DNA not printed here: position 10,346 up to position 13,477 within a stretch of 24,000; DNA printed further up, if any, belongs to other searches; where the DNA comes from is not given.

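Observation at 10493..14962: Inner-membrane Hanks kinase and TonB-dependent-receptor-like barrel both carry periplasmic PEGA domains: a possible kinase-based trans-envelope signalling pair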

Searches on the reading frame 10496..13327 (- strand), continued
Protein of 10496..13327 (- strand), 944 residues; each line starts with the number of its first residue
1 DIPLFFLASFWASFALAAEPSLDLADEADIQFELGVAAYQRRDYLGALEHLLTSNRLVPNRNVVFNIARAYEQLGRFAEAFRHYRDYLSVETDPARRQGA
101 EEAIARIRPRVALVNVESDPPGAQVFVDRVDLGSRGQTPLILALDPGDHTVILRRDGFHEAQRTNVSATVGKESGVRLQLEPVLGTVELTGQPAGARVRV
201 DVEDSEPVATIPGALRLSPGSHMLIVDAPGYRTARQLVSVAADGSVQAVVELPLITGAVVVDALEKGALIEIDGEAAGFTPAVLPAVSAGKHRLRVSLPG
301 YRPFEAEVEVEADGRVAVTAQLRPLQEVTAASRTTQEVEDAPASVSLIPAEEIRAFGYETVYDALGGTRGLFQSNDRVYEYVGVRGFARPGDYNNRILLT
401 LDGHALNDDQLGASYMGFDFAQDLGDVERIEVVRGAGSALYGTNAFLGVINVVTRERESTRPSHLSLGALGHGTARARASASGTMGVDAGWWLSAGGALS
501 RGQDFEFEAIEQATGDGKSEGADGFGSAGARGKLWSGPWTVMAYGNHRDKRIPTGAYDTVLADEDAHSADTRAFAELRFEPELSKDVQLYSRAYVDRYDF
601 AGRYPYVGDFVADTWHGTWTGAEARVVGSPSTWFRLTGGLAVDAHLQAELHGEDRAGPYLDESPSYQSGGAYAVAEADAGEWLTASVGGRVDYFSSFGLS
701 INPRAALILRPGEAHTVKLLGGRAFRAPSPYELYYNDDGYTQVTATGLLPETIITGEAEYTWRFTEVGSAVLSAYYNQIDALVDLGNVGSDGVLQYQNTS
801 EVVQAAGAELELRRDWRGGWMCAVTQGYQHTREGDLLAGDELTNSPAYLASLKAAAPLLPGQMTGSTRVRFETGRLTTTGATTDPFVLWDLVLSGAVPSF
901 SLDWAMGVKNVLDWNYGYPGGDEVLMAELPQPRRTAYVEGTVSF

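Call 15: find_related_loci(query=A1, collection=genome_contigs, flank=10000)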
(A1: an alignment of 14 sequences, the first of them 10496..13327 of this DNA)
Query A1 (944 aa) in genome_contigs; peptide patterns used: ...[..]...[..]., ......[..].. (x = any residue, [..] = any of these).
598 stretches matched a pattern; 586 encode a relative of the query (tblastn E <= 1e-3); the best 80 are kept; 80 distinct loci.
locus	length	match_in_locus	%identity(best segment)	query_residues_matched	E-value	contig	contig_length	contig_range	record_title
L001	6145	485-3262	91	19-944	0e+0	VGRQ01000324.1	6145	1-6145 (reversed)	MAG: Deltaproteobacteria bacterium isolate M_DeepCast_65m_m2_104 M_DeepCast_65m_m2_104_Ga0194120_10023086, whole genome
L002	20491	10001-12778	88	19-944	0e+0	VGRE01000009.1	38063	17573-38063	MAG: Deltaproteobacteria bacterium isolate K_Offshore_120m_m2_200 K_Offshore_120m_m2_200_Ga0194131_10001647, whole genom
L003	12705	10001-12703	80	10-910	0e+0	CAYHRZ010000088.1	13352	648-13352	MAG TPA_asm: uncultured Klebsiella sp. isolate ERP119705_co14_221 genome assembly, contig: NODE_5670_length_13352_cov_4.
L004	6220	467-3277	67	9-944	0e+0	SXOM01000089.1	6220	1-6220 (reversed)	MAG: Proteobacteria bacterium isolate F1-120-MAGs225 F1-120__c83265, whole genome shotgun sequence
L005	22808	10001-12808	66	13-944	0e+0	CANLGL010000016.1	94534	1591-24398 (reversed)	MAG: Deltaproteobacteria bacterium isolate TH-Jun18-28 genome assembly, contig: TH-Jun18-C292, whole genome shotgun sequ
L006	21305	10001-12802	67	15-944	0e+0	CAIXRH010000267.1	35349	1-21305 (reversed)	MAG: uncultured proteobacterium isolate LJ-7-9m_bin-1278 genome assembly, contig: bin-1278:267/362, whole genome shotgun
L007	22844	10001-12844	60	1-944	0e+0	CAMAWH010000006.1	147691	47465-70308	MAG: Klebsiella pneumoniae isolate MaH-04nov19-8 genome assembly, contig: MaH-04nov19-C99, whole genome shotgun sequence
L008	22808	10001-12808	64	12-944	0e+0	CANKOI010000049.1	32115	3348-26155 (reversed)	MAG: Deltaproteobacteria bacterium isolate TH-Jun18-130 genome assembly, contig: TH-Jun18-C2635, whole genome shotgun se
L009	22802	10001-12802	58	3-944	0e+0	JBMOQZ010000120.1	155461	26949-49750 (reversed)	MAG: Myxococcota bacterium isolate Betzabe_MAG167 MAG167_120, whole genome shotgun sequence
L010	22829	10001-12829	66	4-944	0e+0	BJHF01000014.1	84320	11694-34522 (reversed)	Deltaproteobacteria bacterium LBMAG_Deltaproteobacteria_hypo.bin1 DNA, sequence014, whole genome shotgun sequence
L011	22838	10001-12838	52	1-939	0e+0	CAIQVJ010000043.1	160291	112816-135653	MAG: uncultured proteobacterium isolate KTt_bin-1053 genome assembly, contig: bin-1053:043/137, whole genome shotgun seq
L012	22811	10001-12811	52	17-944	0e+0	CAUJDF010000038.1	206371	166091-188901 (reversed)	MAG: Myxococcota bacterium isolate KLAP118 genome assembly, contig: KLAP118_597895, whole genome shotgun sequence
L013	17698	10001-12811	51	10-937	0e+0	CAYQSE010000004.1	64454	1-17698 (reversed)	MAG TPA_asm: uncultured Enterobacteriaceae bacterium isolate SRP319275_co1_53 genome assembly, contig: NODE_268_length_6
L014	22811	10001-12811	51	17-939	0e+0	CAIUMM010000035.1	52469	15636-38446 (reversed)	MAG: uncultured proteobacterium isolate Ki3-D2_bin-0965 genome assembly, contig: bin-0965:035/236, whole genome shotgun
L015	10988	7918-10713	49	20-937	0e+0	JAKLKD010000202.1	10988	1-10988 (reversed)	MAG: Myxococcota bacterium isolate MAG.235 MAG.235-scaffold_3178, whole genome shotgun sequence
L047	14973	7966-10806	43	23-935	0e+0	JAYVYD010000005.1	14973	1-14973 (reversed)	MAG: Myxococcales bacterium isolate GL85_UP_concoct_158 GL85_UP_concoct_158_4, whole genome shotgun sequence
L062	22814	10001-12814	41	23-935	0e+0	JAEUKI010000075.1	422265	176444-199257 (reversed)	MAG: Myxococcales bacterium isolate new MAG-91 k141_4241072, whole genome shotgun sequence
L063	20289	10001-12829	41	12-935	0e+0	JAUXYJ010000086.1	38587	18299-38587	MAG: Deltaproteobacteria bacterium isolate C18_concoct.bin.16 C18_k141_244542, whole genome shotgun sequence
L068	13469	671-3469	39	12-935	0e+0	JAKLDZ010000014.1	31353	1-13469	MAG: Myxococcota bacterium isolate RA.bin121 RA.bin121_14, whole genome shotgun sequence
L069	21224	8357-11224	40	2-935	0e+0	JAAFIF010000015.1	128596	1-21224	MAG: Myxococcales bacterium isolate bin23.maxbin.ball.042 WN_Myxococcales_1_scaffold_175, whole genome shotgun sequence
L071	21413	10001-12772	41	32-931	0e+0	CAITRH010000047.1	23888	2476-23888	MAG: uncultured delta proteobacterium isolate Loclat_bin-17204 genome assembly, contig: bin-17204:047/778, whole genome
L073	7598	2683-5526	39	14-944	0e+0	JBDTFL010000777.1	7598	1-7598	MAG: Polyangiaceae bacterium isolate cluster2_bin.226 k127_2123601, whole genome shotgun sequence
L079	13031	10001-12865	41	2-937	0e+0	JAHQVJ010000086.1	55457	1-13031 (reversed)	MAG: Myxococcales bacterium isolate MAG.005 Posi_005-P25927, whole genome shotgun sequence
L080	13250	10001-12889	41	8-937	0e+0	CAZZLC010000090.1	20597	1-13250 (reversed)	MAG TPA_asm: uncultured Enterobacteriaceae bacterium isolate SRP128890_co1_194 genome assembly, contig: NODE_4178_length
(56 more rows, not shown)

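Call 49: predict_structure(alignment_id=A6)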
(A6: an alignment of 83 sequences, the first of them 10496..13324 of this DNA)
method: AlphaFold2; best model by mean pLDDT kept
length: 943 residues; sequences in the alignment: 83
mean_pLDDT: 90.7   pTM: 0.74
mean pLDDT of the five models: 90.7, 90.5, 90.5, 89.2, 87.8
residues with pLDDT >= 90: 685; 70-90: 215; 50-70: 26; < 50: 17
segments of 3 or more residues with pLDDT < 50: 1-3, 8-20
pLDDT, mean of each block of 10 residues (from residue 1): 48 41 80 93 94 90 93 93 91 89 91 89 88 88 90 86 89 88 87 89 88 87 89 89 86 90 90 93 91 87 90 90 68 73 92 96 95 94 91 86 80 87 94 75 87 91 96 96 94 98 95 94 97 97 98 95 96 97 95 96 96 95 94 94 93 96 90 93 94 91 94 94 90 91 92 96 93 96 86 91 97 90 97 96 97 93 97 96 98 95 97 96 94 96 96
secondary structure, 60 per line:
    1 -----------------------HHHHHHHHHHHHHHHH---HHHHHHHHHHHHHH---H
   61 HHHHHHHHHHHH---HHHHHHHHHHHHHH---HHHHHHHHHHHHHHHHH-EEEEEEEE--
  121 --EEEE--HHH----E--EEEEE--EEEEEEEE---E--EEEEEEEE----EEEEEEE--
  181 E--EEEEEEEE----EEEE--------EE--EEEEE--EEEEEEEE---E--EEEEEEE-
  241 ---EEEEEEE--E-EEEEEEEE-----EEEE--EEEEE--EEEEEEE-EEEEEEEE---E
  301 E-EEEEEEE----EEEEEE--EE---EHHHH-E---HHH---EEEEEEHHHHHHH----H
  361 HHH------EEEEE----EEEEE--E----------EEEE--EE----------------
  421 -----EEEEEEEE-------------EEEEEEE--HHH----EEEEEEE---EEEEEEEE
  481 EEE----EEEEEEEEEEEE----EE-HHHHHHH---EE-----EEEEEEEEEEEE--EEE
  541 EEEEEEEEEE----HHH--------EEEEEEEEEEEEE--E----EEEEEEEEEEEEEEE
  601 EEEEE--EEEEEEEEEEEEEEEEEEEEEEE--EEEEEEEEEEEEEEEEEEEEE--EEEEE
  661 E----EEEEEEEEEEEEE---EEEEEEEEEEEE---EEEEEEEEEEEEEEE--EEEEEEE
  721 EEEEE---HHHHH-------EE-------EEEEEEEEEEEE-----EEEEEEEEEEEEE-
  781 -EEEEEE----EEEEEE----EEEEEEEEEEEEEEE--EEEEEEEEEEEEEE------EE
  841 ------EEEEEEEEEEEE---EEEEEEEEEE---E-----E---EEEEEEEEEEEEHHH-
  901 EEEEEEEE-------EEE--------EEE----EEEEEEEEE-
elements in order (helices of 4 or more, strands of 3 or more residues): H24-39 H43-56 H60-72 H76-89 H93-109 E111-118 E123-126 E139-143 E146-153 E160-167 E172-178 E184-191 E196-199 E212-216 E219-226 E233-239 E244-250 E255-262 E268-271 E274-278 E281-287 E289-296 E303-309 E314-319 H328-331 E343-348 H349-355 H360-363 E370-374 E379-383 E397-400 E426-433 E447-453 E463-469 E473-483 E488-499 H507-513 E524-535 E538-550 E566-578 E586-605 E608-630 E633-653 E656-661 E666-678 E682-693 E697-711 E714-725 H729-733 E750-761 E767-779 E782-787 E792-797 E802-816 E819-832 E847-858 E862-871 E885-896 E901-908 E916-918 E927-929 E934-942

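Call 51: fold_search(model_id=the predicted structure, library=pdb)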
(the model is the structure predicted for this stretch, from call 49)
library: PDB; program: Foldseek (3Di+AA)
matches with E <= 10: 1060; with E <= 0.001: 248
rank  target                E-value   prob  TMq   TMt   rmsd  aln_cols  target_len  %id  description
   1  9c4o                  4.9e-29  1.00  0.54  0.75   4.8       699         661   18  Cryo-EM structure of PqqU with ligand PQQ (released 2024-06-19)
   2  1nqg                  4.4e-28  1.00  0.53  0.85   4.1       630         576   16  OUTER MEMBRANE COBALAMIN TRANSPORTER (BTUB) FROM E. COLI, WITH BOUND CALCIUM (released 2003-04-29)
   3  6e4v                  2.1e-27  1.00  0.51  0.69   6.5       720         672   14  The Crystal Structure of FhuE from E. coli in complex with its substrate Coprogen (released 2019-04-10)
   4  1nqe                  2.3e-27  1.00  0.51  0.85   4.0       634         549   17  OUTER MEMBRANE COBALAMIN TRANSPORTER (BTUB) FROM E. COLI (released 2003-04-29)
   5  5out                  4.1e-27  1.00  0.53  0.68   5.8       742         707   17  CRYSTAL STRUCTURE OF THE FERRIC ENTEROBACTIN RECEPTOR (PFEA) MUTANT (G324V) FROM PSEUDOMONAS AERUGINOSA (released 2018-09-05)
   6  1kmp                  6.7e-27  1.00  0.51  0.72   6.1       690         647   15  Crystal structure of the Outer Membrane Transporter FecA Complexed with Ferric Citrate (released 2002-03-06)
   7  3m8b                  7.1e-27  1.00  0.51  0.86   4.0       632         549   17  Crystal structure of spin-labeled BtuB V10R1 in the apo state (released 2010-09-15)
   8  2gsk_A                7.1e-27  1.00  0.52  0.81   5.1       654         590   18  Structure of the BtuB:TonB Complex (released 2006-06-13)
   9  8the_A                1.2e-26  1.00  0.51  0.66   6.0       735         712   16  Cryo-EM structure of Pseudomonas aeruginosa TonB-dependent transporter PhuR in complex with synthetic antibody and hem (released 2024-01-31)
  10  3rgm                  1.2e-26  1.00  0.52  0.87   3.7       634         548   17  Crystal structure of spin-labeled BtuB T156R1 (released 2011-10-26)
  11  1po3_B                1.6e-26  1.00  0.52  0.75   5.4       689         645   15  Crystal structure of ferric citrate transporter FecA in complex with ferric citrate (released 2003-11-18)
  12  9nn6_A                1.7e-26  1.00  0.54  0.79   4.6       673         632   18  E. coli Cir in Complex with the RBD of Microcin V (released 2025-09-24)
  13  3rgn                  2.4e-26  1.00  0.52  0.86   3.8       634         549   17  Crystal structure of spin-labeled BtuB W371R1 (released 2011-10-26)
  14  3m8d                  2.5e-26  1.00  0.52  0.82   4.5       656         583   17  Crystal structure of spin-labeled BtuB V10R1 with bound calcium and cyanocobalamin (released 2010-09-15)
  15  4aip_B                2.9e-26  1.00  0.52  0.71   5.2       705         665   16  The FrpB iron transporter from Neisseria meningitidis (F3-3 variant) (released 2013-01-23)
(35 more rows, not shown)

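Call 56: search_protein_families(library=pfam, proteins=[L062:8184-9857:+, L069:5436-8165:-, L063:8292-9836:-, L071:8113-10020:-, L080:8358-9782:+, L079:8214-9812:+, L079:2441-3031:+, L068:3531-5207:+, L047:6413-8092:-, L073:822-2453:-], max_evalue=0.001)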
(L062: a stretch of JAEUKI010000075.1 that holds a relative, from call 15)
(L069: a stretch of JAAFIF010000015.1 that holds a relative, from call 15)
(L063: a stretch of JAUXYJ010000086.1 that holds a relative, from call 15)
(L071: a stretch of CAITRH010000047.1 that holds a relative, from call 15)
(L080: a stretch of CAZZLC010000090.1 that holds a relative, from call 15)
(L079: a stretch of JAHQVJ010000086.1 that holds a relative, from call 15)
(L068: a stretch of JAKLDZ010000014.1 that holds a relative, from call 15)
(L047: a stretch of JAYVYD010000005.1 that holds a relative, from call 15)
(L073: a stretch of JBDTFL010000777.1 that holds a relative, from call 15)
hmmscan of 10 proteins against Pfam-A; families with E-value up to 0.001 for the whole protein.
L062:8184-9857:+ (558 aa): 2 families
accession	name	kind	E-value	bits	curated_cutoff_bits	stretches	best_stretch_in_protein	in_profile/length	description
PF05977.19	MFS_3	-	2.7e-48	165.2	27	1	155-522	3-368/524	Transmembrane secretion effector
PF07690.21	MFS_1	-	3.1e-32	112.3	33.4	2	168-507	2-343/347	Major Facilitator Superfamily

L069:5436-8165:- (910 aa): 5 families
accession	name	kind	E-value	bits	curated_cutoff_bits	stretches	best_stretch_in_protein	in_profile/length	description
PF03796.21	DnaB_C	-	1.5e-99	333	27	2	663-887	32-255/255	DnaB-like helicase C terminal domain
PF00772.26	DnaB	-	5.8e-32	110.2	23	1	49-150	2-103/103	DnaB-like helicase N terminal domain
PF14528.11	LAGLIDADG_3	-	1.9e-22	79.8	22.5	1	452-536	2-82/82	LAGLIDADG-like domain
PF14890.11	Intein_splicing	-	8.9e-20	71.5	35.8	1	264-663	2-155/155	Intein splicing domain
PF13481.12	AAA_25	-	2.1e-13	50.8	27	1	675-809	68-189/195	AAA domain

L063:8292-9836:- (515 aa): 4 families
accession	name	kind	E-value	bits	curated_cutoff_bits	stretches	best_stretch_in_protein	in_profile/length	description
PF03796.21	DnaB_C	-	2e-106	355.5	27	1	240-495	1-255/255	DnaB-like helicase C terminal domain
PF00772.26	DnaB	-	6.1e-31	107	23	1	65-166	2-103/103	DnaB-like helicase N terminal domain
PF13481.12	AAA_25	-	1.9e-16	60.7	27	1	239-418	13-190/195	AAA domain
PF06745.19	ATPase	-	1.3e-06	28.4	26.6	1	243-441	3-185/231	KaiC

L071:8113-10020:- (636 aa): 3 families
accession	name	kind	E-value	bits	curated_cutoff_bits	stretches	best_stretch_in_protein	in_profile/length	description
PF00152.25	tRNA-synt_2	-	2.3e-88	296.6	25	1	253-629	2-306/308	tRNA synthetases class II (D, K and N)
PF01336.31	tRNA_anti-codon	-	1.9e-14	53.8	27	1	160-236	1-75/75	OB-fold nucleic acid binding domain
PF01409.25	tRNA-synt_2d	-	2.7e-06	27.5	19.8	0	345-391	105-153/246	tRNA synthetases class II core domain (F)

L080:8358-9782:+ (475 aa): 2 families
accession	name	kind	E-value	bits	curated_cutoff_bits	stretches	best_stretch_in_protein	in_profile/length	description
PF01546.33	Peptidase_M20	-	2e-20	74.1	24.6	1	97-460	1-203/206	Peptidase family M20/M25/M40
PF07687.19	M20_dimer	-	0.00013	22.3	21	1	207-356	2-99/107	Peptidase dimerisation domain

L079:8214-9812:+ (533 aa): 1 family
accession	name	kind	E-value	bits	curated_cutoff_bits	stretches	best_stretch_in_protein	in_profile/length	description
PF07228.17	SpoIIE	-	2.3e-39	135.8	25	1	344-532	6-191/192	Stage II sporulation protein E (SpoIIE)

L079:2441-3031:+ (197 aa): 1 family
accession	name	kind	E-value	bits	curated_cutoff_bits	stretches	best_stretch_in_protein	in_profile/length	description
PF08308.17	PEGA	-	0.00053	20.3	20.8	0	107-159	4-53/71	PEGA domain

L068:3531-5207:+ (559 aa): 3 families
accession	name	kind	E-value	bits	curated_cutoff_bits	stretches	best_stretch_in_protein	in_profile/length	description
PF00069.31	Pkinase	-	4.3e-36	125.1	31.7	1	17-241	1-210/263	Protein kinase domain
PF07714.23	PK_Tyr_Ser-Thr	-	2e-24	86.7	23.1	1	20-237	4-212/258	Protein tyrosine and serine/threonine kinase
PF01636.29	APH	-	1.6e-05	25.3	23.2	0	65-138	43-110/239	Phosphotransferase enzyme family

L047:6413-8092:- (560 aa): 3 families
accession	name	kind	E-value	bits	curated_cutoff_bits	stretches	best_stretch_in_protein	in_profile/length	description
PF00069.31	Pkinase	-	2.2e-35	122.8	31.7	1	96-318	3-208/263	Protein kinase domain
PF07714.23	PK_Tyr_Ser-Thr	-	1.7e-28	100.1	23.1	1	98-336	5-235/258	Protein tyrosine and serine/threonine kinase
PF01636.29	APH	-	1.7e-05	25.1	23.2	0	146-218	44-111/239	Phosphotransferase enzyme family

L073:822-2453:- (544 aa): 3 families
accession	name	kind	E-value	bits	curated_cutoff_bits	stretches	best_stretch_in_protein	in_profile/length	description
PF00069.31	Pkinase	-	6.4e-33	114.7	31.7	1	17-287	1-253/263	Protein kinase domain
PF07714.23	PK_Tyr_Ser-Thr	-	1.9e-22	80.3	23.1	1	19-258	3-224/258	Protein tyrosine and serine/threonine kinase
PF01636.29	APH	-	0.00018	21.8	23.2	0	137-185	148-197/239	Phosphotransferase enzyme family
